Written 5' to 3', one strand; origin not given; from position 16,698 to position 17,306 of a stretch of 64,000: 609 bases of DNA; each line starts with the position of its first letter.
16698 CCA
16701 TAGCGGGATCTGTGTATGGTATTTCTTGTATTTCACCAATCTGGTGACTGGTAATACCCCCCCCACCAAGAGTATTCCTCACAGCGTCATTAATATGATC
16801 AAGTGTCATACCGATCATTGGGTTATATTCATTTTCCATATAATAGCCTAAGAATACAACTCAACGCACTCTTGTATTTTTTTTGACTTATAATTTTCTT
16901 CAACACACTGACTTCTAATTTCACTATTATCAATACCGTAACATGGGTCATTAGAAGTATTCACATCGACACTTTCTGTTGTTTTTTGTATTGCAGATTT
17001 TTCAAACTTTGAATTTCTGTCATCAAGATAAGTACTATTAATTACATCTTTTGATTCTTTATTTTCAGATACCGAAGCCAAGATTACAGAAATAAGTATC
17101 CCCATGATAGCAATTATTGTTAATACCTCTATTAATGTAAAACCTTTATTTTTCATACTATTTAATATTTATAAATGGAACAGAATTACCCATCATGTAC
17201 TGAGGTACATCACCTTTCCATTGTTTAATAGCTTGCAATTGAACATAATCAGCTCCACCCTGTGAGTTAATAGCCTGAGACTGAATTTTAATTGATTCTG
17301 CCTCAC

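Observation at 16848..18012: Phage-encoded type IV prepilin-like protein next to an SPFH/Band-7 membrane scaffold protein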

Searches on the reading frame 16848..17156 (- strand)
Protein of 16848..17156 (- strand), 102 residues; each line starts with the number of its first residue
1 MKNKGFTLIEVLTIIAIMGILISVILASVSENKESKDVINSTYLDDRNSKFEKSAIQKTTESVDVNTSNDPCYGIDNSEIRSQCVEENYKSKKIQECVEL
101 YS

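Call 6: search_protein_families(library=pfam, proteins=[window:16848-17156:-], max_evalue=0.01)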
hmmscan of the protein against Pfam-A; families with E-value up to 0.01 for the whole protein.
window:16848-17156:- (102 aa): 1 family
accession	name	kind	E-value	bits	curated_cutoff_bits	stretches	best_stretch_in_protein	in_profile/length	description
PF07963.17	N_methyl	-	7.2e-07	29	21.2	1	2-26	3-27/27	Prokaryotic N-terminal methylation motif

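Call 7: search_protein_families(library=phrogs, proteins=[window:16848-17156:-], max_evalue=0.01)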
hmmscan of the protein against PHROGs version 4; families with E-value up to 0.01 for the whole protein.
window:16848-17156:- (102 aa): 7 families
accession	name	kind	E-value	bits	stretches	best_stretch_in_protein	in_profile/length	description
phrog_13280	-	unknown function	6.7e-08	33.3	1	1-30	1-30/67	-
phrog_10597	-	unknown function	5e-07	30.5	1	2-36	3-37/59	-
phrog_11263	-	unknown function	0.00013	22.7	1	4-33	2-31/72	-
phrog_27437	-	unknown function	0.00033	21.9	1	2-60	6-64/140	-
phrog_3433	-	moron, auxiliary metabolic gene and host takeover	0.00061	20.9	1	2-31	18-47/127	pilin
phrog_16207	-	unknown function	0.0054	17.9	1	14-73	9-69/100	-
phrog_11596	-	unknown function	0.0055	17.5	1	2-54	4-56/187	-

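Call 10: search_dna_similar(query=window:16848-17156:-, collection=phages, mode=protein, max_evalue=0.01, max_rows=40)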
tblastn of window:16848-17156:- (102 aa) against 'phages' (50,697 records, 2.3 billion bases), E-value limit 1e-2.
Records with a match: 3; places in all: 3; records where one place covers at least 80% of the query: 0.
Best place of each record, by identity: 60-80% 1; <60% 2.
By first word of the organism name: Acinetobacter 2; Vibrio 1.
By host as written in the record: Acinetobacter baumannii 2; Shewanella 1.
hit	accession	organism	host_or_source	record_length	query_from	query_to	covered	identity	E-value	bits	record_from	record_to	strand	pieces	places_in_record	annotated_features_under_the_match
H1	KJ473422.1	Acinetobacter phage vB_AbaM_Acibel004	Acinetobacter baumannii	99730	1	54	53%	36.8%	3e-4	44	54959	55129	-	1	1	type IV pilus assembly protein | hypothetical protein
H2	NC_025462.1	Acinetobacter phage vB_AbaM_Acibel004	Acinetobacter baumannii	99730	1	54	53%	36.8%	3e-4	44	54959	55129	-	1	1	type IV pilus assembly protein | hypothetical protein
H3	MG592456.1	Vibrio phage 1.081.O._10N.286.52.C2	Shewanella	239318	1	29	28%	62.1%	9e-4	42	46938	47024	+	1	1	TMhelix containing protein | hypothetical protein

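Call 11: find_related_loci(query=window:16848-17156:-, collection=viral_contigs, flank=6000)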
Query window:16848-17156:- (102 aa) in viral_contigs; peptide patterns used: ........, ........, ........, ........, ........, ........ (x = any residue, [..] = any of these).
31 stretches matched a pattern; 14 encode a relative of the query (tblastn E <= 1e-3); 14 distinct loci.
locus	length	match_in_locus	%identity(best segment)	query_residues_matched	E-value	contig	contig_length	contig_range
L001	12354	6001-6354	32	1-102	3e-12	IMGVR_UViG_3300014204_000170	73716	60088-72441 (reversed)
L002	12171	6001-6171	37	1-54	2e-8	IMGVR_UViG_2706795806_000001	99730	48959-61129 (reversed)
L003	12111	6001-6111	54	1-35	5e-8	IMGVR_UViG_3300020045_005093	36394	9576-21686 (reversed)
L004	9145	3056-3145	53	1-30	5e-7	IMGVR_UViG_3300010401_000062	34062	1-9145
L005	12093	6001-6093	48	1-31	3e-6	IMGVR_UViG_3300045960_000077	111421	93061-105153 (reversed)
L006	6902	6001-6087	55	1-29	9e-6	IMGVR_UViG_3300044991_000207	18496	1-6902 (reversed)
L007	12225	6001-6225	27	1-75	1e-5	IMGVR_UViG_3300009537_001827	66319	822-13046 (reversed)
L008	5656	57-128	46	1-24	9e-5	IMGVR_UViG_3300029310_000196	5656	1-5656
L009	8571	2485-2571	55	1-29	2e-4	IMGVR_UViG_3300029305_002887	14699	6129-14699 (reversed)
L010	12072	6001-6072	58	1-24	2e-4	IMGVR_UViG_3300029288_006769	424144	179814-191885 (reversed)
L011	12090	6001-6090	40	1-30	3e-4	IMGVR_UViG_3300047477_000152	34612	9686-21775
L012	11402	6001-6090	40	1-30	3e-4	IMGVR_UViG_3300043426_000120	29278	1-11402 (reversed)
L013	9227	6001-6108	42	1-36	4e-4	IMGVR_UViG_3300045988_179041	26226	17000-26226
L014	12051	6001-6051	71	1-17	4e-4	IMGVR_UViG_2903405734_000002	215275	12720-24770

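Call 14: find_encoding_contigs(protein=window:16848-17156:-, flank=3000, max_places=4)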
Protein window:16848-17156:- (102 aa): 7 contigs read that carry it; 3 places shown.
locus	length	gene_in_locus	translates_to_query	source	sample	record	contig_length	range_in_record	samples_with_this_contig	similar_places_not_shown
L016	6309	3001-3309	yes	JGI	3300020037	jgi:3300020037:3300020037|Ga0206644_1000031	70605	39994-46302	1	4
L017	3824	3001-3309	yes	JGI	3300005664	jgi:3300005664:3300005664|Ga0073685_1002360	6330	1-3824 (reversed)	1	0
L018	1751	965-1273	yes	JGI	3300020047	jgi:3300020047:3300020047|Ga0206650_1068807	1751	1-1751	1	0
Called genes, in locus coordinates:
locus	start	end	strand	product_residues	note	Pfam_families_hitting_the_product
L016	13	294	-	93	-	PF18903:DUF5659 (weak)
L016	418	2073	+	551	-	PF04851:ResIII (weak), PF00176:SNF2-rel_dom, PF00270:DEAD (faint), PF00271:Helicase_C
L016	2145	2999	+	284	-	PF01145:Band_7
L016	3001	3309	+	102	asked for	PF07963:N_methyl (weak)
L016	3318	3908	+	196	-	-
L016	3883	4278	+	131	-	-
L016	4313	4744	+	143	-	PF18143:HAD_SAK_2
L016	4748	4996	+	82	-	-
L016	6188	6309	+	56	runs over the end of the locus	-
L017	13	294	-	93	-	PF18903:DUF5659 (weak)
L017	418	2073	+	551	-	PF04851:ResIII (weak), PF00176:SNF2-rel_dom, PF00270:DEAD (faint), PF00271:Helicase_C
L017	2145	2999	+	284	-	PF01145:Band_7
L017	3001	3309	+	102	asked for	PF07963:N_methyl (weak)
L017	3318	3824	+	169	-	?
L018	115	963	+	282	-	PF01145:Band_7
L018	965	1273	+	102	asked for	PF07963:N_methyl (weak)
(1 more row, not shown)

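Call 15: find_homologous_proteins(query=window:16848-17156:-, max_evalue=0.001)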
Query window:16848-17156:- (102 aa): 5 proteins with E <= 0.001 among 44 candidates.
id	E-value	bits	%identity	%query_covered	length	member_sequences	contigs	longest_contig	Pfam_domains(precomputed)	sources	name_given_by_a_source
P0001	6.0e-57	207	100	100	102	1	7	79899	PF07963.18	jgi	-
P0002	2.8e-56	205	99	100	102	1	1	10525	PF07963.18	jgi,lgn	jgi:prepilin-type N-terminal cleavage/methylation domain-containing protein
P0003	3.8e-55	201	95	100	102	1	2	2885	PF07963.18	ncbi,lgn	-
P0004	1.2e-44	168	82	100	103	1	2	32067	-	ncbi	-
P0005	2.4e-4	39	56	40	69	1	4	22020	PF07963.18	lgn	-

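Call 54: search_protein_families(library=ncbifam, proteins=[window:16848-17156:-], max_evalue=0.01)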
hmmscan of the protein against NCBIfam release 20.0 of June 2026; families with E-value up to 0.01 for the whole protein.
window:16848-17156:- (102 aa): 10 families
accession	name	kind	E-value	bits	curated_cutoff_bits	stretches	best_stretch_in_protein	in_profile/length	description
TIGR01708.2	typeII_sec_gspH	equivalog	1.1e-07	32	80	1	4-38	2-36/169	type II secretion system minor pseudopilin GspH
TIGR01710.1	typeII_sec_gspG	equivalog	1.6e-05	25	88.85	1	4-36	1-33/134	type II secretion system major pseudopilin GspG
NF040982.1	ComGD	equivalog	9.9e-05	22.8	70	1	3-94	1-89/139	competence type IV pilus minor pilin ComGD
TIGR02532.1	IV_pilin_GFxxxE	domain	0.0001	22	16.3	1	4-26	2-24/24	prepilin-type N-terminal cleavage/methylation domain-containing protein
NF041013.1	T4P_ComGE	equivalog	0.00014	21.9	49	1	2-37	2-37/83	competence type IV pilus minor pilin ComGE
TIGR01707.1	gspI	equivalog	0.00064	20.2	44.35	1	5-41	1-37/101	type II secretion system minor pseudopilin GspI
NF041775.1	typeIV_PilA_Myxo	equivalog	0.001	19.1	400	1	2-27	9-34/214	type IV pilin protein PilA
NF040999.1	pilin_ComGC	equivalog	0.0011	19.1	75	1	4-35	2-33/84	competence type IV pilus major pilin ComGC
TIGR02596.1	TIGR02596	subfamily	0.0052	16.9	70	1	6-35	1-30/196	Verru_Chthon cassette protein D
NF007862.0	PRK10574.1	equivalog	0.0055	16.8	138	1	1-27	2-28/145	prepilin peptidase-dependent pilin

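Call 59: find_homologous_proteins(query=A4, max_evalue=0.001)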
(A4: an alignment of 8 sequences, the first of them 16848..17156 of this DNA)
Query A4 (8 sequences) (102 aa, profile of the alignment): 7818 proteins with E <= 0.001 among 8000 candidates; the best 120 are listed.
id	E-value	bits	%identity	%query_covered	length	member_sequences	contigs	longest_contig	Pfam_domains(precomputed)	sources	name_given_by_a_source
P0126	2.2e-42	162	31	100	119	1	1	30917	PF07963.18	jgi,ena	-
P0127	1.9e-41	159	30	100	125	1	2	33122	PF07963.18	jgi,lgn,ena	-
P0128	3.9e-41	158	32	100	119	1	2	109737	PF07963.18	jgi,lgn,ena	jgi:prepilin-type N-terminal cleavage/methylation domain-containing protein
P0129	7.2e-40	154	32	100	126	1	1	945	PF07963.18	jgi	jgi:prepilin-type N-terminal cleavage/methylation domain-containing protein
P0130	2.3e-39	152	33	100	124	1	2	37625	PF07963.18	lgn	-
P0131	2.0e-38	149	32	100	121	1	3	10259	PF07963.18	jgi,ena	jgi:prepilin-type N-terminal cleavage/methylation domain-containing protein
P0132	4.4e-36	142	36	100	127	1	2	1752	PF07963.18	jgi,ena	jgi:prepilin-type N-terminal cleavage/methylation domain-containing protein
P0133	9.6e-36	141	35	100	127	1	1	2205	PF07963.18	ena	-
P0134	5.4e-35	138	34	97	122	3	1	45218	PF07963.18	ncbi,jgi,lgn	ncbi:MAG: type II secretion system protein [Bacilli bacterium]|jgi:prepilin-type N-terminal cleavage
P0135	9.5e-35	137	30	97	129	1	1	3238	PF07963.18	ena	-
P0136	4.0e-33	132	36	100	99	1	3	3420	PF07963.18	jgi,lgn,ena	jgi:prepilin-type N-terminal cleavage/methylation domain-containing protein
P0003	6.1e-32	128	95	100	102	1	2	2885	PF07963.18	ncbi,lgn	-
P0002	1.3e-31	127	99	100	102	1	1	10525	PF07963.18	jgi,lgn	jgi:prepilin-type N-terminal cleavage/methylation domain-containing protein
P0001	3.5e-31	126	100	100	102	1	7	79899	PF07963.18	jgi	-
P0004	1.3e-30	124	82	100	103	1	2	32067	-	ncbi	-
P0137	3.8e-28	116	46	96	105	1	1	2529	PF07963.18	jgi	jgi:prepilin-type N-terminal cleavage/methylation domain-containing protein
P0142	4.3e-18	84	33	96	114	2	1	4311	PF07963.18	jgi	-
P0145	6.4e-16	77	62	36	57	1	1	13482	PF07963.18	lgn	-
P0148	4.2e-14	71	60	34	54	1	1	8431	PF07963.18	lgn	-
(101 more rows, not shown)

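Call 62: find_encoding_contigs(protein=P0134, flank=2500, max_places=1)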
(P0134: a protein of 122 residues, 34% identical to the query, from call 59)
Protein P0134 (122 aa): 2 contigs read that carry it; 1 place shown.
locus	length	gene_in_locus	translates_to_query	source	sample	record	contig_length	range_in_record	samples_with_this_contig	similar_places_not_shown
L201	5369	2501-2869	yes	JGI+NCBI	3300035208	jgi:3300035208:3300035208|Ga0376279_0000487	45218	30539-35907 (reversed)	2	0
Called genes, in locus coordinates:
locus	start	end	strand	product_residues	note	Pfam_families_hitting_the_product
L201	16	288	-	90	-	PF18903:DUF5659 (weak)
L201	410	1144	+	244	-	PF00483:NTP_transferase, PF12804:NTP_transf_3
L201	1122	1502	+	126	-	-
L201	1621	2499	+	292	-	PF01145:Band_7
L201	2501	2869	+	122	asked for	PF07963:N_methyl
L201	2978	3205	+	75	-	-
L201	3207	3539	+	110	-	PF00190:Cupin_1, PF02311:AraC_binding (weak), PF07883:Cupin_2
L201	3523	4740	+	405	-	PF05221:AdoHcyase, PF00670:AdoHcyase_NAD, PF02826:2-Hacid_dh_C, PF07991:KARI_N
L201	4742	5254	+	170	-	PF13238:AAA_18 (weak), PF13521:AAA_28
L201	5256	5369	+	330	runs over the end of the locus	PF00438:S-AdoMet_synt_N, PF02772:S-AdoMet_synt_M, PF02773:S-AdoMet_synt_C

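Call 63: find_encoding_contigs(protein=P0131, flank=2500, max_places=1)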
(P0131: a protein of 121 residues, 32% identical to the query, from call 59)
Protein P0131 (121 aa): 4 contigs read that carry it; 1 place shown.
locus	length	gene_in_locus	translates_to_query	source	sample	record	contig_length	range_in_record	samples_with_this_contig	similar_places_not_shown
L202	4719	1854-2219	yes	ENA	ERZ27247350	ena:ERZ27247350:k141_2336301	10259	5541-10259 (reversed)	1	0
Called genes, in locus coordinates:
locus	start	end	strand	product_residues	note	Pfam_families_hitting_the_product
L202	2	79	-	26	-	?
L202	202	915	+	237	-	PF00483:NTP_transferase, PF12804:NTP_transf_3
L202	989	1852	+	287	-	PF01145:Band_7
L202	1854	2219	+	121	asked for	PF07963:N_methyl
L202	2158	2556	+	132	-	-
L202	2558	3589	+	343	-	PF00438:S-AdoMet_synt_N, PF02772:S-AdoMet_synt_M, PF02773:S-AdoMet_synt_C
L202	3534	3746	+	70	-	-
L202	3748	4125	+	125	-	-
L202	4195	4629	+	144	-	PF18143:HAD_SAK_2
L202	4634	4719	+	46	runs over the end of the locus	-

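Call 64: find_encoding_contigs(protein=P0142, flank=2500, max_places=1)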
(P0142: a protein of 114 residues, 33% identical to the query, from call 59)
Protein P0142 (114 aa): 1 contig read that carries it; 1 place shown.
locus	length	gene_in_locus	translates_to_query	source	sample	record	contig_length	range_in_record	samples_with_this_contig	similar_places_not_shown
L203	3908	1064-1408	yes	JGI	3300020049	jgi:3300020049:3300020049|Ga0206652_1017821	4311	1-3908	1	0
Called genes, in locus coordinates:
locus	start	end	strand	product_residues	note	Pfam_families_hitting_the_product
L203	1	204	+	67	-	?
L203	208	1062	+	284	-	PF01145:Band_7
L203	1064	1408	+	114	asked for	PF07963:N_methyl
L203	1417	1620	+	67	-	-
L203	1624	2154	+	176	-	-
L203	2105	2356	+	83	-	-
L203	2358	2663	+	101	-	-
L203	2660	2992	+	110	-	-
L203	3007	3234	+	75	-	-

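Call 65: find_encoding_contigs(protein=P0137, flank=2500, max_places=1)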
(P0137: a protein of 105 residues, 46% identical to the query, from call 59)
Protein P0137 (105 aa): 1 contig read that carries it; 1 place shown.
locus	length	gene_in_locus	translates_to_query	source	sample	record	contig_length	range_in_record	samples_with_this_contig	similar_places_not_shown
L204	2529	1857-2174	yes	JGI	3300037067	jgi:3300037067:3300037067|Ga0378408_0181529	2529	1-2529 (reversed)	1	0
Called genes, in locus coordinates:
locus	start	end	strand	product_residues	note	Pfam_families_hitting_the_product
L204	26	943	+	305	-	PF01145:Band_7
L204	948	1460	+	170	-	-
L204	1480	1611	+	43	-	-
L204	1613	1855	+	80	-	-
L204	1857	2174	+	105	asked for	PF07963:N_methyl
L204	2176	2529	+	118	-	?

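Call 66: find_encoding_contigs(protein=P0145, flank=2500, max_places=1)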
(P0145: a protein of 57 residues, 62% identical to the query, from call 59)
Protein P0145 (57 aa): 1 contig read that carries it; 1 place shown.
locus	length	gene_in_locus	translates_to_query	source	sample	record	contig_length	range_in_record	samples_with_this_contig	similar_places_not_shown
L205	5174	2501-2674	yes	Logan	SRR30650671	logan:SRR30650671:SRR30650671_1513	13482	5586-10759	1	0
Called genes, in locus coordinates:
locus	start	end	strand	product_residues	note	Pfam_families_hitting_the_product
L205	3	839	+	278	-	PF01145:Band_7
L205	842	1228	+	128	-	-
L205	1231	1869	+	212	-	-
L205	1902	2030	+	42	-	-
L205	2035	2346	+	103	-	-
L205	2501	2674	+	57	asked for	PF07963:N_methyl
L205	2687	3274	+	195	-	-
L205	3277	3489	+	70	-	-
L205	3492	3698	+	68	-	-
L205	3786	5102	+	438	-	PF00004:AAA, PF20720:nSTAND3 (weak)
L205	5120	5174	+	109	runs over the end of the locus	-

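Call 67: find_encoding_contigs(protein=P0148, flank=2500, max_places=1)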
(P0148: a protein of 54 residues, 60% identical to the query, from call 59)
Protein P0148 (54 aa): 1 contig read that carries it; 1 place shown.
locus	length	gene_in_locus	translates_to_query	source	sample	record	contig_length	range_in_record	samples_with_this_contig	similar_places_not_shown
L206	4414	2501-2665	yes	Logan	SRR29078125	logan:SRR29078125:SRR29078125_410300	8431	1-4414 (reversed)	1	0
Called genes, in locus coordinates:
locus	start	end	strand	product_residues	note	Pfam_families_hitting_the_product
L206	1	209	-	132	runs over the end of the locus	PF05766:NinG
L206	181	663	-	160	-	-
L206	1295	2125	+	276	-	PF01145:Band_7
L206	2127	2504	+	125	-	-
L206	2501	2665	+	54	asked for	PF07963:N_methyl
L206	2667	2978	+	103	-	-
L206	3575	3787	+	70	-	-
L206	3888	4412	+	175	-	?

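Call 68: predict_structure(alignment_id=A6)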
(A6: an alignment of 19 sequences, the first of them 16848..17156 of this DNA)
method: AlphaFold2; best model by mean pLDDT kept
length: 102 residues; sequences in the alignment: 19
mean_pLDDT: 69.7   pTM: 0.29
mean pLDDT of the five models: 69.7, 69.7, 69.2, 66.3, 66.3
residues with pLDDT >= 90: 21; 70-90: 34; 50-70: 17; < 50: 30
segments of 3 or more residues with pLDDT < 50: 35-50, 52-54, 57-66
pLDDT, mean of each block of 10 residues (from residue 1): 69 91 83 47 45 46 51 86 90 89 70
secondary structure, 60 per line:
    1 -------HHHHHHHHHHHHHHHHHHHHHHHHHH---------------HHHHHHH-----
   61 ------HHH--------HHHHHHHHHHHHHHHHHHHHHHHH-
elements in order: H8-33 H49-55 H78-101

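Call 70: search_protein_families(library=padloc, proteins=[window:16848-17156:-], max_evalue=0.01)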
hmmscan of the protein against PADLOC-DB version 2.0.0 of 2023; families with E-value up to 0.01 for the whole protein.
window:16848-17156:- (102 aa): 0 families

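Call 80: fold_search(model_id=the predicted structure, library=pdb)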
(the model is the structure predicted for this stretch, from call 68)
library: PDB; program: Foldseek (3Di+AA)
matches with E <= 10: 0; with E <= 0.001: 0
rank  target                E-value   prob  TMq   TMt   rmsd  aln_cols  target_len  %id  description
